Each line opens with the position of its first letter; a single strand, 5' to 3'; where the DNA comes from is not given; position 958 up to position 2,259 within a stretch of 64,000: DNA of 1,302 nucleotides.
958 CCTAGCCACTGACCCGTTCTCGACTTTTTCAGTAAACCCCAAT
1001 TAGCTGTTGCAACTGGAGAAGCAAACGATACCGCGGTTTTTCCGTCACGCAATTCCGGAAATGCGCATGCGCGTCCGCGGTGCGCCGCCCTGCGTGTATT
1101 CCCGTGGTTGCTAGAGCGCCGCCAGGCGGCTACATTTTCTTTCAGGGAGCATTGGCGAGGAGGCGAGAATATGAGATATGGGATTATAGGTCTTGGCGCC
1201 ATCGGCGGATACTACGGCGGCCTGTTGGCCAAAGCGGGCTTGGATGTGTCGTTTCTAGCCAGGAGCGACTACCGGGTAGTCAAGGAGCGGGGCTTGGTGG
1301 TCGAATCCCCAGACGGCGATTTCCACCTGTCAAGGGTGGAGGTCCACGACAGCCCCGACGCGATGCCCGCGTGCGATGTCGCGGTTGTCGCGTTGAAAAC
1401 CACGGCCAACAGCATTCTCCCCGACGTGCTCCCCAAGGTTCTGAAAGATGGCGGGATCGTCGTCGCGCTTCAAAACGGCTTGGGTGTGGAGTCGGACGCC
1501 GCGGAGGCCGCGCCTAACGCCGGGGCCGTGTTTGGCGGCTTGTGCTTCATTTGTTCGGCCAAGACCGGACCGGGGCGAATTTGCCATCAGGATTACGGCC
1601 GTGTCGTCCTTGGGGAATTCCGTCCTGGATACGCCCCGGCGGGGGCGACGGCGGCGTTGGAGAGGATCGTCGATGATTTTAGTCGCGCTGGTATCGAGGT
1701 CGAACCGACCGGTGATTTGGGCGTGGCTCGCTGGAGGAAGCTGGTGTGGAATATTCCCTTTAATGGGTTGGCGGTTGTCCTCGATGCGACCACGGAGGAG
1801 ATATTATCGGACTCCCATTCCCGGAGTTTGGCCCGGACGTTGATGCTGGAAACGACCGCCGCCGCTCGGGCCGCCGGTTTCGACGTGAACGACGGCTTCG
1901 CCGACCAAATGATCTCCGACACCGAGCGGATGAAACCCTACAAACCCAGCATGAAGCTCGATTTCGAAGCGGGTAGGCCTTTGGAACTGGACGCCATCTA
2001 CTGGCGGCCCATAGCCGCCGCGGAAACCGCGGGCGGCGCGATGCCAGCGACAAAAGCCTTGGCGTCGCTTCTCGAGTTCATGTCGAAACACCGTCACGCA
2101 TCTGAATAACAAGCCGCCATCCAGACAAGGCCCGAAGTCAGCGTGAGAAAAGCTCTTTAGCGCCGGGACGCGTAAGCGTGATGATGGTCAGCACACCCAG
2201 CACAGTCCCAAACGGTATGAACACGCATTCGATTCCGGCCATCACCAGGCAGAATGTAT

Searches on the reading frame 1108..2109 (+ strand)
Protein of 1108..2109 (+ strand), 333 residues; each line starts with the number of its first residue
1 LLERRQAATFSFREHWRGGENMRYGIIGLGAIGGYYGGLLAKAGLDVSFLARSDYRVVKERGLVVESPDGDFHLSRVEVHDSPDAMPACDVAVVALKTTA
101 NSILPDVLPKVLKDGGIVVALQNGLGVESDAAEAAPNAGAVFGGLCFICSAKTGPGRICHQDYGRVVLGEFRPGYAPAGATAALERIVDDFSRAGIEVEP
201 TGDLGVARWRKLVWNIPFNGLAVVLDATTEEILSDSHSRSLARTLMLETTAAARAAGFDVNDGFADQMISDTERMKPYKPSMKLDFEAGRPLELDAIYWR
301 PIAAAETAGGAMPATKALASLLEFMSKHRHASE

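Call 39: search_protein_families(library=pfam, proteins=[window:1108-2109:+], max_evalue=0.001)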
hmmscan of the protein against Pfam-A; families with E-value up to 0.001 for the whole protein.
window:1108-2109:+ (333 aa): 2 families
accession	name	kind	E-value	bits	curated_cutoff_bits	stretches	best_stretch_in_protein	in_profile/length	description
PF02558.23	ApbA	-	2.7e-34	118.4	22.2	1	25-172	2-149/150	Ketopantoate reductase PanE/ApbA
PF08546.17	ApbA_C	-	6.9e-27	94.7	22.7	1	207-324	5-123/125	Ketopantoate reductase PanE/ApbA C terminal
